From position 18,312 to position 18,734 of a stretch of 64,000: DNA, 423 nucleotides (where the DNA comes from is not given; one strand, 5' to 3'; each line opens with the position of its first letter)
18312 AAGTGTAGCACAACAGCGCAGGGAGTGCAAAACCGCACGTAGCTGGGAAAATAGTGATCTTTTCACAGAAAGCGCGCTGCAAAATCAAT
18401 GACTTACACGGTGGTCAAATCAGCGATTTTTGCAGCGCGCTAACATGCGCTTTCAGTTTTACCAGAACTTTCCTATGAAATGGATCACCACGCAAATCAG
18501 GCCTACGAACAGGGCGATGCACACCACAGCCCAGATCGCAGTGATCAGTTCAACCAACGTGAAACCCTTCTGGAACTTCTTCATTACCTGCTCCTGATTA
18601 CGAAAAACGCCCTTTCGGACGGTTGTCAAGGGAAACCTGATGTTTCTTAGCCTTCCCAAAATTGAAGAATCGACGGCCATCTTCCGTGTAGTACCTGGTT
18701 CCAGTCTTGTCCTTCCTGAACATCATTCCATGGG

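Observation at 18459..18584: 41-aa prepilin-like peptide with a canonical type IV pilin leader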

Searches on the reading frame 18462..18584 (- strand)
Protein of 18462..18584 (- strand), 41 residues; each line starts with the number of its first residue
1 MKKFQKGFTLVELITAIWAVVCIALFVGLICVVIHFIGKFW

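Call 9: search_protein_families(library=ncbifam, proteins=[window:18462-18584:-], max_evalue=1)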
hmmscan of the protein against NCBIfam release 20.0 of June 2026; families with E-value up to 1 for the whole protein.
seq(41 aa): 7 families
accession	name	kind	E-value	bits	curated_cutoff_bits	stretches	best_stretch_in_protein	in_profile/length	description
TIGR02532.1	IV_pilin_GFxxxE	domain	0.0039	17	16.3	1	5-17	1-13/24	prepilin-type N-terminal cleavage/methylation domain-containing protein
NF041002.1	pilin_ComGF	equivalog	0.0041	17.4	80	1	5-35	1-31/139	competence type IV pilus minor pilin ComGF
NF007800.0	PRK10506.1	equivalog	0.072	12.9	158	1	3-24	6-27/163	prepilin peptidase-dependent protein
NF038304.1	EPS_HpsC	equivalog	0.074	12.6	200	1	2-33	17-49/318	hormogonium polysaccharide secretion pseudopilin HpsC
NF007862.0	PRK10574.1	equivalog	0.13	12.4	138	1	4-24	3-22/145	prepilin peptidase-dependent pilin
NF040982.1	ComGD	equivalog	0.16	12.4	70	1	5-27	1-22/139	competence type IV pilus minor pilin ComGD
NF041013.1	T4P_ComGE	equivalog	0.68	10.1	49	1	5-25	3-25/83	competence type IV pilus minor pilin ComGE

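Call 10: search_protein_families(library=pfam, proteins=[window:18462-18584:-], max_evalue=1)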
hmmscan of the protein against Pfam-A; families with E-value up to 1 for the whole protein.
seq(41 aa): 2 families
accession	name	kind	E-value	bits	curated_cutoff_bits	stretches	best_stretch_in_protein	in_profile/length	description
PF07963.17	N_methyl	-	0.00067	19.6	21.2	1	3-17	2-16/27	Prokaryotic N-terminal methylation motif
PF03579.19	SHP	-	0.12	12.5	27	0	3-25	13-35/65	Small hydrophobic protein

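Call 11: search_protein_families(library=phrogs, proteins=[window:18462-18584:-], max_evalue=0.1)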
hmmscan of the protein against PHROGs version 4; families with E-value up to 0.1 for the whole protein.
seq(41 aa): 0 families

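Call 14: search_dna_similar(query=window:18462-18584:-, collection=phages, mode=protein, max_evalue=10, max_rows=30)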
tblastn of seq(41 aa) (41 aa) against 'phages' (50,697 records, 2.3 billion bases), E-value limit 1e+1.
Records with a match: 5; places in all: 5; records where one place covers at least 80% of the query: 3.
Best place of each record, by identity: <60% 5.
By first word of the organism name: Aeromonas 2; Xanthomonas 1; Pseudoalteromonas 1; Cyanobacteria 1.
By host as written in the record: Aeromonas dhakensis AM 1; Xanthomonas oryzae pv. oryzae 1; Aeromonas hydrophila 1; Pseudoalteromonas shioyasakiensis 1; Anacystis nidulans; Synechococcus cedrorum 1.
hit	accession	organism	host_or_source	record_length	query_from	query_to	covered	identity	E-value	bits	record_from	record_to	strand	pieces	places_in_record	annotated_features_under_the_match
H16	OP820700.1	Aeromonas phage vB_AdhS_TS3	Aeromonas dhakensis AM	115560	3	41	95%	51.3%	1e+0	30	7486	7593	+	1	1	none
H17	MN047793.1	Xanthomonas phage Xoo-sp13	Xanthomonas oryzae pv. oryzae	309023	1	38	93%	44.7%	5e-1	31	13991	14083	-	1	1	major head protein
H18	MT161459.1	Aeromonas phage Ahp1_CNU-2021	Aeromonas hydrophila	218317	5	41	90%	35.1%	3e+0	29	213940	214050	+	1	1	hypothetical protein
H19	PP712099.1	Pseudoalteromonas phage vB_Psh_XG4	Pseudoalteromonas shioyasakiensis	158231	20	41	54%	50.0%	2e+0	30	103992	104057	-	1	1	record has no annotation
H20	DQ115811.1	Cyanobacteria phage AS-1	Anacystis nidulans; Synechococcus ...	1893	14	35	54%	40.9%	3e+0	29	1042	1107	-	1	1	record has no annotation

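Call 15: find_homologous_proteins(query=window:18462-18584:-, max_evalue=0.01)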
Query seq(41 aa) (41 aa): 1 proteins with E <= 0.01 among 1 candidates.
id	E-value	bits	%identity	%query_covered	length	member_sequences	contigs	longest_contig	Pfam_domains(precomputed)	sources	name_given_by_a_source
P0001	2.2e-18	82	100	100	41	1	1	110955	-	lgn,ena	-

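Call 16: find_encoding_contigs(protein=P0001, flank=10000)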
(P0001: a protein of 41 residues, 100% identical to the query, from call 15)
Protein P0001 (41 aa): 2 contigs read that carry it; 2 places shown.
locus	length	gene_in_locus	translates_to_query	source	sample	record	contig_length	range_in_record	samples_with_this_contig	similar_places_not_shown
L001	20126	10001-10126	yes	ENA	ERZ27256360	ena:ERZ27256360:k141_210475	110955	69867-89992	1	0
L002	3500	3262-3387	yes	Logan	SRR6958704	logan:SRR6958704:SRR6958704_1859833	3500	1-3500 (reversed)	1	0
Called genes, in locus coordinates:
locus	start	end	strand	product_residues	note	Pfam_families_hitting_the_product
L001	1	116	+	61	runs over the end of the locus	-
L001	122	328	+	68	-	-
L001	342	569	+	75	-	-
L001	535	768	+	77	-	-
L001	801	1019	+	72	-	-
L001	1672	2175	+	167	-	-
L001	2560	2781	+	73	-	-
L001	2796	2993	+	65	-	-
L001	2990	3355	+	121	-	-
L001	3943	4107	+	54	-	-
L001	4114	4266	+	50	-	-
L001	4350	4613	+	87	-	-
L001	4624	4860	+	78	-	-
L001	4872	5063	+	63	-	-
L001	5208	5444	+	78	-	-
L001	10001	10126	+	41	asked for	-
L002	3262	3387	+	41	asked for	-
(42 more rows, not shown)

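Call 25: search_protein_representatives(protein=window:18462-18584:-)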
Query: 41 residues. Proteins with E-value up to 0.001 (for the whole library): 48; up to 1e-10: 1; up to 1e-30: 0. The best 48 are listed.
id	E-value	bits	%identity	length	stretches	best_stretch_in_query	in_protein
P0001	7.1e-19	81.6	100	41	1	1-41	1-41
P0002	1.3e-06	43.9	54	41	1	1-41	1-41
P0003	1.3e-06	43.8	59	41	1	1-41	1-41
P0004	1.5e-06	43.7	49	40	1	5-41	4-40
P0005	3.3e-06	42.6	51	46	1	1-41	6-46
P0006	5.0e-06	42.1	54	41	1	1-41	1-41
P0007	5.8e-06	41.9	49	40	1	3-41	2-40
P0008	9.4e-06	41.2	49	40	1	3-41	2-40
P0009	9.6e-06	41.2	52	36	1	9-41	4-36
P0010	2.4e-05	40.0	51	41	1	1-41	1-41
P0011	2.8e-05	39.8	47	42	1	4-41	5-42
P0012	3.0e-05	39.7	49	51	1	1-41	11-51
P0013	3.4e-05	39.5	44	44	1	3-41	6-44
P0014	7.3e-05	38.5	51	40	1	3-41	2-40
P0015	7.6e-05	38.5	49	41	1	1-41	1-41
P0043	8.4e-04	35.2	46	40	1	3-41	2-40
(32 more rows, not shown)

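Call 29: find_homologous_proteins(query=A1, max_evalue=0.001)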
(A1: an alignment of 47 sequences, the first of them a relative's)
Query A1 (47 sequences) (41 aa, profile of the alignment): 120 proteins with E <= 0.001 among 8000 candidates.
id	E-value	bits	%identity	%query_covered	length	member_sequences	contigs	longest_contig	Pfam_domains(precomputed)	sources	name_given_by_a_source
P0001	5.2e-17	79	100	100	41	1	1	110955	-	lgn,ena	-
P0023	1.0e-16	78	49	95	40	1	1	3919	PF07963.18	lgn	-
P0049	5.7e-16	76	57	90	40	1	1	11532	PF07963.18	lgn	-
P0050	9.2e-16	75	46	90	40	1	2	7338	PF07963.18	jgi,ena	jgi:prepilin-type N-terminal cleavage/methylation domain-containing protein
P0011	1.2e-15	75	45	98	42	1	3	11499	-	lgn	-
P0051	1.8e-15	75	54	100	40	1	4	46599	PF07963.18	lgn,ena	-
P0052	1.8e-15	75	51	100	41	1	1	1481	PF07963.18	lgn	-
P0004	2.5e-15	74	49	90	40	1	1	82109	PF07963.18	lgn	-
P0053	1.2e-14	72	51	100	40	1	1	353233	PF07963.18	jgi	-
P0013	1.5e-14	72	44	100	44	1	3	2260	-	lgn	-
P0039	3.4e-14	70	49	90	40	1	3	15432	PF07963.18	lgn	-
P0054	3.8e-14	70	49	90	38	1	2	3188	-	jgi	jgi:hypothetical protein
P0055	4.9e-14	70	59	95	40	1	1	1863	PF07963.18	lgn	-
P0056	5.4e-14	70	51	90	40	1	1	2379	PF07963.18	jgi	jgi:prepilin-type N-terminal cleavage/methylation domain-containing protein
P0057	1.1e-13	69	44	95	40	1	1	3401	-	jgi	jgi:prepilin-type N-terminal cleavage/methylation domain-containing protein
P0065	3.3e-13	67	49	90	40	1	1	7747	-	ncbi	-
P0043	7.1e-13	66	49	100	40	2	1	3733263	-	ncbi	ncbi:prepilin-type N-terminal cleavage/methylation domain-containing protein [Burkholderia glumae]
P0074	1.1e-12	66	44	100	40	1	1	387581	-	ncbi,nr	ncbi:prepilin-type N-terminal cleavage/methylation domain-containing protein [Paraburkholderia panac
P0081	2.5e-12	64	44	100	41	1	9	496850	PF07963.18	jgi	jgi:prepilin-type N-terminal cleavage/methylation domain-containing protein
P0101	1.1e-10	59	59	90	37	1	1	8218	PF07963.18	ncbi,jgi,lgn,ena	jgi:prepilin-type N-terminal cleavage/methylation domain-containing protein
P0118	2.3e-8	52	49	100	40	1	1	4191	-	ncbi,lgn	-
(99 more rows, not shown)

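Call 30: find_encoding_contigs(protein=P0043, flank=10000, max_places=3)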
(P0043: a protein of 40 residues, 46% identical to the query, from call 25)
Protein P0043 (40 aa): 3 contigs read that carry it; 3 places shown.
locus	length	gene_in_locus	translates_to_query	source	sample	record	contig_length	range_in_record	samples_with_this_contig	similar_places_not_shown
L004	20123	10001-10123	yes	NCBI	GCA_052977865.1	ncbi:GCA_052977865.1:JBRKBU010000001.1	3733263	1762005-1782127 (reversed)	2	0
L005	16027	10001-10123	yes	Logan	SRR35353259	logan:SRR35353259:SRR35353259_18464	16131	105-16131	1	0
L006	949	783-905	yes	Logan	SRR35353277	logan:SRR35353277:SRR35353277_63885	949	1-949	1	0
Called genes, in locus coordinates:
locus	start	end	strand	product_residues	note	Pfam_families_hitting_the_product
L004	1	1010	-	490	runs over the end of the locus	PF03237:Terminase_6N, PF17289:Terminase_6C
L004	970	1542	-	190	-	-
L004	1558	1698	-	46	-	-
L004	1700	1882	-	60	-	-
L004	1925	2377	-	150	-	-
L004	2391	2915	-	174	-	-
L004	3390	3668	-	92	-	-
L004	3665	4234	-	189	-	PF05766:NinG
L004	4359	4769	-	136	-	PF05772:NinB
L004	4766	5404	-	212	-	PF20081:DUF6475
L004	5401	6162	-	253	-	-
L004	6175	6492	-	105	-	-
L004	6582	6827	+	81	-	-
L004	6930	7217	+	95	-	-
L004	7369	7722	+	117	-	-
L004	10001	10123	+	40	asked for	-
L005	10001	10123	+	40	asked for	-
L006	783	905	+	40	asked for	-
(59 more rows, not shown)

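Call 31: find_encoding_contigs(protein=P0074, flank=10000, max_places=3)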
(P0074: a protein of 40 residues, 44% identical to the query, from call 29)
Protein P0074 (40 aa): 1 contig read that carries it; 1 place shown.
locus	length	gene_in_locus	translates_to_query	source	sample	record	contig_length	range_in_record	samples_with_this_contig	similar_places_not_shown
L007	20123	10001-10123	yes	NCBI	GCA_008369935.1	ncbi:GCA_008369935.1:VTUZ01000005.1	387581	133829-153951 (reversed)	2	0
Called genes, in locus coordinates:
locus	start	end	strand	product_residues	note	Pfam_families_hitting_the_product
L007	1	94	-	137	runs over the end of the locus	PF05772:NinB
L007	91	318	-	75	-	-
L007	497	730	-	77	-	-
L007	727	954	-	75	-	-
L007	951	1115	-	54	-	-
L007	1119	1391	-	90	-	-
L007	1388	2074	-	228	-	PF13392:HNH_3 (weak)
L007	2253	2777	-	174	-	-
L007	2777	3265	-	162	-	-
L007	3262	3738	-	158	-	PF05866:RusA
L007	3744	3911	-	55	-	-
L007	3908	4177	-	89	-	-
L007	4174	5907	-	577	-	PF13155:Toprim_2 (weak), PF13662:Toprim_4 (faint), PF03796:DnaB_C, PF13481:AAA_25 (faint)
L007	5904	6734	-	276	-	-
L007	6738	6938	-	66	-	-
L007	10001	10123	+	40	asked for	-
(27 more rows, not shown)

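Call 32: find_encoding_contigs(protein=P0081, flank=8000, max_places=3)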
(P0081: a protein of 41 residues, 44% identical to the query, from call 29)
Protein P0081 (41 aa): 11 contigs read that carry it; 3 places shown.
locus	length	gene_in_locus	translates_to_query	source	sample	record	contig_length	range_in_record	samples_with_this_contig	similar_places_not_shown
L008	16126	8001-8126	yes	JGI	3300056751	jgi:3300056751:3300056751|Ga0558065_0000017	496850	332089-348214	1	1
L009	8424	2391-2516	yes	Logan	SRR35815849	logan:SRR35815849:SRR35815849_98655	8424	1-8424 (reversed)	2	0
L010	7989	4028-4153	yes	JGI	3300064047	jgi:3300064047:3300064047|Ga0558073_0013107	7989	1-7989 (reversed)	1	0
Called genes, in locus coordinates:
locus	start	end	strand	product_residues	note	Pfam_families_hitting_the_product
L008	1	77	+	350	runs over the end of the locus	-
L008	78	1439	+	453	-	PF00004:AAA (weak), PF07726:AAA_3 (weak)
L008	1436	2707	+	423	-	-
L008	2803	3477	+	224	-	-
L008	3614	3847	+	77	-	-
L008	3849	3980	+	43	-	-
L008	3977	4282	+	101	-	-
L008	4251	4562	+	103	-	-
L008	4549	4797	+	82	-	-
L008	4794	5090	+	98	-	-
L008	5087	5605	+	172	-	-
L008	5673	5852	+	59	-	-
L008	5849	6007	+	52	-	-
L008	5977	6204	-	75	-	-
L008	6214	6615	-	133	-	-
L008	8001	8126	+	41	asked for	PF07963:N_methyl (weak)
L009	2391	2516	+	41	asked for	PF07963:N_methyl (weak)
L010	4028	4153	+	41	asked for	PF07963:N_methyl (weak)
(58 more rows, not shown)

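Call 33: find_encoding_contigs(protein=P0053, flank=8000, max_places=2)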
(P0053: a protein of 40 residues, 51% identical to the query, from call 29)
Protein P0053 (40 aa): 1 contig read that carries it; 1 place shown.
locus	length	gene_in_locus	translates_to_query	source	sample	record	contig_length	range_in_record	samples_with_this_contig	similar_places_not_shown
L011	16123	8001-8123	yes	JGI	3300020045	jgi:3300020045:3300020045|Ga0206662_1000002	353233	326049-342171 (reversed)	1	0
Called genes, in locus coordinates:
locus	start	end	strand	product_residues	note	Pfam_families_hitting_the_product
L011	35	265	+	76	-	-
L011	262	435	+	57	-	-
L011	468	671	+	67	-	-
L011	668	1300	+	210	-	-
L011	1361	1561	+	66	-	-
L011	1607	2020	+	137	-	-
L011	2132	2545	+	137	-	-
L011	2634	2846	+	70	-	-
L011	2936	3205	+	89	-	PF14090:HTH_39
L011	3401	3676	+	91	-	-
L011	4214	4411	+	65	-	-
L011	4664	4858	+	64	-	-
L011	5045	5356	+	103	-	-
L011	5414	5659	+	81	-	-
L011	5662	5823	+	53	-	-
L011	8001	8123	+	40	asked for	PF07963:N_methyl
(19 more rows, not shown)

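Call 34: find_encoding_contigs(protein=P0004, flank=8000, max_places=2)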
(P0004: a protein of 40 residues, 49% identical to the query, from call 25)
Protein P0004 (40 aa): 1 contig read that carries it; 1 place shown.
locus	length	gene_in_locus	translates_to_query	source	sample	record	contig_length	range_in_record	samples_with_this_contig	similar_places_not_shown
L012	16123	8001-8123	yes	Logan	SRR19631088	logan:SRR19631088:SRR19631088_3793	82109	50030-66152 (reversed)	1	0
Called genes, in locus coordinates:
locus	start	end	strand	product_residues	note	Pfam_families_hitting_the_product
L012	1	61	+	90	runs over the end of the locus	-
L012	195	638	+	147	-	-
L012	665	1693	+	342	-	PF09414:RNA_ligase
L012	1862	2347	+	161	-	-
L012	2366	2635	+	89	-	-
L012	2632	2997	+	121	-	-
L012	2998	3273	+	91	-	-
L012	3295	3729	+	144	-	-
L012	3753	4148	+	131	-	-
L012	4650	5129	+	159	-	PF03013:Pyr_excise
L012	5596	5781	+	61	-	-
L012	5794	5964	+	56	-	-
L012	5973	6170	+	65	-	-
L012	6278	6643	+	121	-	-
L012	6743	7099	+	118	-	-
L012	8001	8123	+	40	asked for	PF07963:N_methyl (faint)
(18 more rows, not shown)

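Call 41: get_annotated_region(hit=H16, flank=4000)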
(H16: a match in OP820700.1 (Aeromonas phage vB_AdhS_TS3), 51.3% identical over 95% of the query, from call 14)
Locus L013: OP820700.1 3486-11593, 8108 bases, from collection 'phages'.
description: Aeromonas phage vB_AdhS_TS3, complete genome.
organism: Aeromonas phage vB_AdhS_TS3 (NCBI taxid 3003744)
taxonomy: Viruses; Duplodnaviria; Heunggongvirae; Uroviricota; Caudoviricetes; Demerecviridae; Shenzhenvirus
host: Aeromonas dhakensis AM; source: river; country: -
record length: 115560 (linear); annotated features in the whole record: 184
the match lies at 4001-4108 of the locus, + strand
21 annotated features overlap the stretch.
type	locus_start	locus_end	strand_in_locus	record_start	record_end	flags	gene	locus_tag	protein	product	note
CDS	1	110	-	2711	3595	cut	-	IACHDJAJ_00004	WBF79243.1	hypothetical protein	-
CDS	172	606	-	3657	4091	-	-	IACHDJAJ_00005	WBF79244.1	hypothetical protein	-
CDS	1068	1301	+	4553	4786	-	-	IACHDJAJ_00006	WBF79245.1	hypothetical protein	-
CDS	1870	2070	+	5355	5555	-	-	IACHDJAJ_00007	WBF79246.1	hypothetical protein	-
CDS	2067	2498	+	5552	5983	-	-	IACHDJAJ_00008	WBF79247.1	hypothetical protein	-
CDS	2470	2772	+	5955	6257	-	-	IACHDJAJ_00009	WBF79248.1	hypothetical protein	-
CDS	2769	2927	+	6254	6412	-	-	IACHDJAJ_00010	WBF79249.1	hypothetical protein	-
CDS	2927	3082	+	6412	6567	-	-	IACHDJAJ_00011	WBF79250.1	hypothetical protein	-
CDS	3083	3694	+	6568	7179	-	-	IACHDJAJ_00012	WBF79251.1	hypothetical protein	-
CDS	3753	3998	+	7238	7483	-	-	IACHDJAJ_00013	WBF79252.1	hypothetical protein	-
CDS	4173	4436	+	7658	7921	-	-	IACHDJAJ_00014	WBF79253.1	hypothetical protein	-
CDS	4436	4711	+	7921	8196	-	-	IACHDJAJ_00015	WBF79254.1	hypothetical protein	-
CDS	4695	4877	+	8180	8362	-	-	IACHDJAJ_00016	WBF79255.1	hypothetical protein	-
CDS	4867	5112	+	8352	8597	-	-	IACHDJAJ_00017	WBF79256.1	hypothetical protein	-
CDS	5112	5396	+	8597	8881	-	-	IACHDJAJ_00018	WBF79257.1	hypothetical protein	-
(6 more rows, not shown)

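Call 42: get_annotated_region(hit=H18, flank=4000)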
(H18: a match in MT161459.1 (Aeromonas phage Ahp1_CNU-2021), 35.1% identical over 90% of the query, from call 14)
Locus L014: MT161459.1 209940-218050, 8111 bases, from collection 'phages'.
description: Aeromonas phage Ahp1_CNU-2021, complete genome.
organism: Aeromonas phage Ahp1_CNU-2021 (NCBI taxid 2814919)
taxonomy: Viruses; Duplodnaviria; Heunggongvirae; Uroviricota; Caudoviricetes; Straboviridae
host: Aeromonas hydrophila; source: -; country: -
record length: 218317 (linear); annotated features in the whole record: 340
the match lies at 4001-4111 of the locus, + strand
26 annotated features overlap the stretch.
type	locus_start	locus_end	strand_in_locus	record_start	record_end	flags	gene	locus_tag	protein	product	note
CDS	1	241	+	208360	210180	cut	-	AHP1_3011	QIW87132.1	hypothetical protein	-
CDS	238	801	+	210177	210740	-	-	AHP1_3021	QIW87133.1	tail completion protein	-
CDS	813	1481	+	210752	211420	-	-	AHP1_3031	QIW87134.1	hypothetical protein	-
CDS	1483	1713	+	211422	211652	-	-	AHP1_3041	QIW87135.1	hypothetical protein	-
CDS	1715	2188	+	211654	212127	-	-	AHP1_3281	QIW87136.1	hypothetical protein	-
tRNA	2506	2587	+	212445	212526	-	-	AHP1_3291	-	tRNA-Leu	-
tRNA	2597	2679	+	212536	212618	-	-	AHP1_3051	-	tRNA-Leu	-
CDS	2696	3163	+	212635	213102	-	-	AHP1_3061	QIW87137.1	hypothetical protein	-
CDS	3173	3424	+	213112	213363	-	-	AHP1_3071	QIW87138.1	hypothetical protein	-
CDS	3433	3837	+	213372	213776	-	-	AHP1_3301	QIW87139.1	hypothetical protein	-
tRNA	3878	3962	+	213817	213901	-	-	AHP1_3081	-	tRNA-Ser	-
CDS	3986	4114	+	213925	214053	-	-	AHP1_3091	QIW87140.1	hypothetical protein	-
CDS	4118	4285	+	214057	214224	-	-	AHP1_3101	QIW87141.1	hypothetical protein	-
CDS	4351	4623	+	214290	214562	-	-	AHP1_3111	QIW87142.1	hypothetical protein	-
CDS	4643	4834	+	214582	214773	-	-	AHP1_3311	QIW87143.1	hypothetical protein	-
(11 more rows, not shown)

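Call 72: find_homologous_proteins(query=A2, max_evalue=0.001)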
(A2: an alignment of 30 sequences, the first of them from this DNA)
Query A2 (30 sequences) (41 aa, profile of the alignment): 54 proteins with E <= 0.001 among 530 candidates.
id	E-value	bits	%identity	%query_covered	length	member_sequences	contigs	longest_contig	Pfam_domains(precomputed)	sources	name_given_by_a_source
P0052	6.6e-9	54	51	100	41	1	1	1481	PF07963.18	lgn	-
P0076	1.5e-8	53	51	90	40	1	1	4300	-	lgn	-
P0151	5.9e-8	51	39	73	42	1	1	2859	PF23906.2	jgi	jgi:hypothetical protein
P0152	7.6e-8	51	44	88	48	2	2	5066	-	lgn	-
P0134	2.0e-7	49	100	17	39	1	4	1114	-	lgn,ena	-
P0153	4.1e-7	48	35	98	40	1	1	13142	-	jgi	-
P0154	4.8e-7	48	36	61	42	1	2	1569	-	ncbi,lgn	-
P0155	1.3e-6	47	44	68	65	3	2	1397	-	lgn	-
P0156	1.5e-6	46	80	24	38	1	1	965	-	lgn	-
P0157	1.6e-6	46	42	46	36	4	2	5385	-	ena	-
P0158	1.6e-6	46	32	76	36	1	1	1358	-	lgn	-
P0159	2.4e-6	46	50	54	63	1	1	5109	-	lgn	-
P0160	2.6e-6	46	40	98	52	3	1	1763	-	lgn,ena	-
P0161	2.6e-6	46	50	54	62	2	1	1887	-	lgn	-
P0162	3.9e-6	45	35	100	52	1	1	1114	-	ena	-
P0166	5.5e-6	45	80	24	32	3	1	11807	-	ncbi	-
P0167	7.1e-6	44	70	24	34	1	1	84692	-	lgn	-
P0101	9.1e-6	44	59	90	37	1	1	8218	PF07963.18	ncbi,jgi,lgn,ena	jgi:prepilin-type N-terminal cleavage/methylation domain-containing protein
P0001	9.6e-6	44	100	100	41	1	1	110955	-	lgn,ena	-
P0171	1.0e-5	44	29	83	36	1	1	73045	-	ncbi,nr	ncbi:hypothetical protein C121_12 [Stenotrophomonas phage C121]|nr:hypothetical protein PP752_gp12 [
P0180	5.9e-5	41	50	46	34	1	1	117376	-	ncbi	-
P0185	1.3e-4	40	41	54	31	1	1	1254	-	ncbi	-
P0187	2.0e-4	40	41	100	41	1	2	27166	-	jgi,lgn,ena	jgi:predicted membrane chloride channel (bestrophin family)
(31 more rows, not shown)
